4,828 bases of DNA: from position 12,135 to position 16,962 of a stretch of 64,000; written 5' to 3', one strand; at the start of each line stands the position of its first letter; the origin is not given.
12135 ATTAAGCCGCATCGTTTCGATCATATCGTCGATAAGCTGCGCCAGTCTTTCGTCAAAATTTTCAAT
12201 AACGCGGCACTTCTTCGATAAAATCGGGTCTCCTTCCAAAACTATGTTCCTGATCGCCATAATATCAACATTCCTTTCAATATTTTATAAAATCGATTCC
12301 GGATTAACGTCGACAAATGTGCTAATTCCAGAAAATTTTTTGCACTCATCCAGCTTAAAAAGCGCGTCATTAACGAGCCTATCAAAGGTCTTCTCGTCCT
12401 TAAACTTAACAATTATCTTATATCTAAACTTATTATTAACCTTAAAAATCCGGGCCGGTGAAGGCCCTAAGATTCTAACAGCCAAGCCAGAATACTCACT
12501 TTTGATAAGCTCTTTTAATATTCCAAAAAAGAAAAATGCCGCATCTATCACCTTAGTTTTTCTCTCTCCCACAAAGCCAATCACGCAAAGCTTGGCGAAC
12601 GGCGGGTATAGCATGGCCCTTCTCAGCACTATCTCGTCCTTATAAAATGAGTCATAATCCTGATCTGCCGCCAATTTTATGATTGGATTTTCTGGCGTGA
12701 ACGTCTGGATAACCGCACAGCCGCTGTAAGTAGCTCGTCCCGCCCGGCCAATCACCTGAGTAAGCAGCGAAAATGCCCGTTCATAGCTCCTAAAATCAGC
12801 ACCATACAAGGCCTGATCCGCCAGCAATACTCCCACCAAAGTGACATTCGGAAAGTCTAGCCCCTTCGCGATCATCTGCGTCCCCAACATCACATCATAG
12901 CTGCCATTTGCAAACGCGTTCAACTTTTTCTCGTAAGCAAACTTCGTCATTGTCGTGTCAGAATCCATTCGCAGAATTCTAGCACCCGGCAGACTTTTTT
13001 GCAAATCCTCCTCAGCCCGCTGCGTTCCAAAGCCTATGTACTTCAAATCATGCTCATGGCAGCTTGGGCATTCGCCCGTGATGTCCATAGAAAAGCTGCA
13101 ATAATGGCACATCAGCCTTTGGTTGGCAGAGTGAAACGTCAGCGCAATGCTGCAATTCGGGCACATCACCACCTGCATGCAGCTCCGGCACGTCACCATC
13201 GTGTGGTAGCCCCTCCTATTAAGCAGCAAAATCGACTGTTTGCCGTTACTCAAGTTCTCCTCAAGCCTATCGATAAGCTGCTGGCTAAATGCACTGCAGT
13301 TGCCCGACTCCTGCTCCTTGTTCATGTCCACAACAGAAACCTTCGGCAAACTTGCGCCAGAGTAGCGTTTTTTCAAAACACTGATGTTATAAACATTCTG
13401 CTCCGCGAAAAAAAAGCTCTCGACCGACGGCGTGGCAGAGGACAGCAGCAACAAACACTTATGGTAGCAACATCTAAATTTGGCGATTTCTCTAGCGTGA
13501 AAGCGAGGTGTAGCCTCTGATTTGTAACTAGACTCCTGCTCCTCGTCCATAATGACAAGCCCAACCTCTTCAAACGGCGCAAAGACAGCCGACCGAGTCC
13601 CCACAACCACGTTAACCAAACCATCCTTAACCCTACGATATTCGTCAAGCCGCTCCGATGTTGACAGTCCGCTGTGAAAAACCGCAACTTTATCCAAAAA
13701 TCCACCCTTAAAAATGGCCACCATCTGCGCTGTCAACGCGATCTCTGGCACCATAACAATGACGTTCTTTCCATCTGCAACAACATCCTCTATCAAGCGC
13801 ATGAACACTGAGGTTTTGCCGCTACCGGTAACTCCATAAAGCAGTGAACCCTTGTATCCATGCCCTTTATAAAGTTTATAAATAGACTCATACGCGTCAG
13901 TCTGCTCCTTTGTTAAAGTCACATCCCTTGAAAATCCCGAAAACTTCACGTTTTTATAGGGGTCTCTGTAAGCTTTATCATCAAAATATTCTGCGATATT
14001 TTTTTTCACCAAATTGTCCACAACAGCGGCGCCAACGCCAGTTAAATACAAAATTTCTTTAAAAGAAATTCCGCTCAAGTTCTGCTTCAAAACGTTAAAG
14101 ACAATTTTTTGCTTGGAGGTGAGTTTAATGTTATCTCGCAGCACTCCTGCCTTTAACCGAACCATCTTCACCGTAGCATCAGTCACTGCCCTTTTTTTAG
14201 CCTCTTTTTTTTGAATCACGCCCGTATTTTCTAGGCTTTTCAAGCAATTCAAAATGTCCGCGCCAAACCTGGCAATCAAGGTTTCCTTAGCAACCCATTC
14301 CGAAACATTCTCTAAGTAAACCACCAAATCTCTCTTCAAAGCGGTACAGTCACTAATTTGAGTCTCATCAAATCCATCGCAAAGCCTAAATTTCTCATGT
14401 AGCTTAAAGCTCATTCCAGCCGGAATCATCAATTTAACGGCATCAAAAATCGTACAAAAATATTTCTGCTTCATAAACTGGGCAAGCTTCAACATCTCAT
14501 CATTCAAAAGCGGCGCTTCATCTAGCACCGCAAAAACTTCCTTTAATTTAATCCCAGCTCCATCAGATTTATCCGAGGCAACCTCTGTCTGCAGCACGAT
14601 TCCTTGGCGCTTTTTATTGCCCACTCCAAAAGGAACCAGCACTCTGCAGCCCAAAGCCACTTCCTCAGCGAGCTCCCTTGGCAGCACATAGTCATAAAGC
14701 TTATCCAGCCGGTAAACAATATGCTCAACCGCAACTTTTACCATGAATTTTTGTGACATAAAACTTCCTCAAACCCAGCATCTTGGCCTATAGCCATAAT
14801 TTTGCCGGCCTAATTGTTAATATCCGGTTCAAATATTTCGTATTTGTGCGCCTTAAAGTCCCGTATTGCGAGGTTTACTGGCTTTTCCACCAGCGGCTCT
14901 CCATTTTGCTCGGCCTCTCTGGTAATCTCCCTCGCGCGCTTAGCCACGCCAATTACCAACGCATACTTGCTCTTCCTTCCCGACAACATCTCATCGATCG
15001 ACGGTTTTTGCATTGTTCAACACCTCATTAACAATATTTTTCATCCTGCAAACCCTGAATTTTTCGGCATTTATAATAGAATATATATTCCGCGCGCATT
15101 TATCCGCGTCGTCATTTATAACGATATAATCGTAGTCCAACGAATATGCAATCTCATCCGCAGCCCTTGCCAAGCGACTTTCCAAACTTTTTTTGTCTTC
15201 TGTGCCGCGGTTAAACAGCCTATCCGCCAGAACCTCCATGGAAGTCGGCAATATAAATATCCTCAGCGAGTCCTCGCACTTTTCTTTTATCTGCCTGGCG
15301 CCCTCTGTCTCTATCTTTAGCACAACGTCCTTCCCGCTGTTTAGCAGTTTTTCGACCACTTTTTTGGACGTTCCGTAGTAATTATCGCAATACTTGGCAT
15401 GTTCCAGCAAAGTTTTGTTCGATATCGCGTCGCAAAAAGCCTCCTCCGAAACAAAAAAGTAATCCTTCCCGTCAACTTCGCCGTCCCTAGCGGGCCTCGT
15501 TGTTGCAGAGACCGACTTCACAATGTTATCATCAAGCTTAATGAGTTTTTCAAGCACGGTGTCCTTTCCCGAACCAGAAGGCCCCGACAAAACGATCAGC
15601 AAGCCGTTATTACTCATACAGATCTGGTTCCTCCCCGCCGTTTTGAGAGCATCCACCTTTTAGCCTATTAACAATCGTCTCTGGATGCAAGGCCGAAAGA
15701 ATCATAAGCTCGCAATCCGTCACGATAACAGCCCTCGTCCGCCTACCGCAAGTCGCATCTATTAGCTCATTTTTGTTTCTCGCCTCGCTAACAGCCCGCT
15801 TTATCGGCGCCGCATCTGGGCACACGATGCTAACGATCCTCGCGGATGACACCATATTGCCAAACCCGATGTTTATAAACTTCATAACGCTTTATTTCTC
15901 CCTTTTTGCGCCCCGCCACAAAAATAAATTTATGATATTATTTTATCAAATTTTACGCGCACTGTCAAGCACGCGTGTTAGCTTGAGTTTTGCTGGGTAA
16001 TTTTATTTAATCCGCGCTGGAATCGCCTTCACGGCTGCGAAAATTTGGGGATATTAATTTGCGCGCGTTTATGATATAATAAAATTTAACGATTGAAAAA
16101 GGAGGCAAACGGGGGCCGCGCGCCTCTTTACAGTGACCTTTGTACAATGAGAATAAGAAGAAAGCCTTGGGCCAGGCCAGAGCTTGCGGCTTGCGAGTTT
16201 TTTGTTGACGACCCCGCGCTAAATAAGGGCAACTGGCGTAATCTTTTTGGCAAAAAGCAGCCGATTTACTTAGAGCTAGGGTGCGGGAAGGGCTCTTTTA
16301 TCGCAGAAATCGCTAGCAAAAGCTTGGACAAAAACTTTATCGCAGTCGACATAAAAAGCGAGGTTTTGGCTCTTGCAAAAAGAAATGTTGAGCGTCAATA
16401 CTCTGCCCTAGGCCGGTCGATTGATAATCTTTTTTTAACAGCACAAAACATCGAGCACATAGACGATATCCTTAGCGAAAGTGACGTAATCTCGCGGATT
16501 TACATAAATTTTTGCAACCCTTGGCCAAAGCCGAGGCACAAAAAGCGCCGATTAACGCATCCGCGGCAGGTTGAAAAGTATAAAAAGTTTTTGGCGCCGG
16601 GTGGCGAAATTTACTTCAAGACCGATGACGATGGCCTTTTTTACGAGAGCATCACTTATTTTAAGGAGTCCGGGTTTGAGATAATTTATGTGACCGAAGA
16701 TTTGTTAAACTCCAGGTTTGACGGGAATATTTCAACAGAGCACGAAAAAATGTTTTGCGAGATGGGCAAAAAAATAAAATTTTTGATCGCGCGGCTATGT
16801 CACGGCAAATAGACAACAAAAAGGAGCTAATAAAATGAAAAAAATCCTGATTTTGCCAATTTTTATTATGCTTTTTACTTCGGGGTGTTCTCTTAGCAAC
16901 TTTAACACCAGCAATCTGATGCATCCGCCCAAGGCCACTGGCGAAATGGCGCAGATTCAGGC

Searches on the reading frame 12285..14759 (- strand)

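Call 20: search_protein_families(library=pfam, proteins=[window:12285-14759:-], max_evalue=0.00001)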
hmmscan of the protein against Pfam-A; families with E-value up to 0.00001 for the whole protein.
window:12285-14759:- (824 aa): 6 families
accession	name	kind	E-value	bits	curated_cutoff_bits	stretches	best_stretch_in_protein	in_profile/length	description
PF17764.6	PriA_3primeBD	-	3e-23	81.9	22.7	1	11-113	4-96/96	3'DNA-binding domain (3'BD)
PF18074.6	PriA_C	-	2.6e-16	60.7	26.9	1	720-820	1-95/95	Primosomal protein N C-terminal domain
PF00270.35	DEAD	-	1.6e-15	57.7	26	1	286-445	4-161/167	DEAD/DEAH box helicase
PF00271.37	Helicase_C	-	3.7e-15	56.6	23.5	1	581-676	27-109/110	Helicase conserved C-terminal domain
PF04851.21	ResIII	-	2.4e-11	44.3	22.5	1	281-445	3-163/164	Type III restriction enzyme, res subunit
PF18319.7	Zn_ribbon_PriA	-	1.1e-09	38.6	26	1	533-557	1-25/27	PriA DNA helicase Cys-rich region (CRR) domain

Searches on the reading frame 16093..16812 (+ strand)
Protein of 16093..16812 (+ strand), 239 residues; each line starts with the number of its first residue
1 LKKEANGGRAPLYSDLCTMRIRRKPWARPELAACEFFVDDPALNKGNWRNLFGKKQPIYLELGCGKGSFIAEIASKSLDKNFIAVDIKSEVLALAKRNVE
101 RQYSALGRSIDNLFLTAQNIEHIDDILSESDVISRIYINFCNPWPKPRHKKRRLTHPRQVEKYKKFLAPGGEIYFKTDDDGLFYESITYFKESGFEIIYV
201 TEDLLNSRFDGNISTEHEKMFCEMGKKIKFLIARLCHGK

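Call 57: search_protein_families(library=pfam, proteins=[window:16093-16812:+], max_evalue=0.00001)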
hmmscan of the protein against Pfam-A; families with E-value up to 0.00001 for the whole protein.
window:16093-16812:+ (239 aa): 4 families
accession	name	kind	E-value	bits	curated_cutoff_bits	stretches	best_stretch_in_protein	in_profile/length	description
PF02390.23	Methyltransf_4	-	2.1e-35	122.1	24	1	55-230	1-172/173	Putative methyltransferase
PF13847.12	Methyltransf_31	-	2e-07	31.3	27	1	59-135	7-80/145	Methyltransferase domain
PF13649.12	Methyltransf_25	-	1.7e-06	29.1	27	1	60-103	2-45/97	Methyltransferase domain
PF24675.1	NpmA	-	9.9e-06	25.4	60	0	44-144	12-106/214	16S rRNA (adenine(1408)-N(1))-methyltransferase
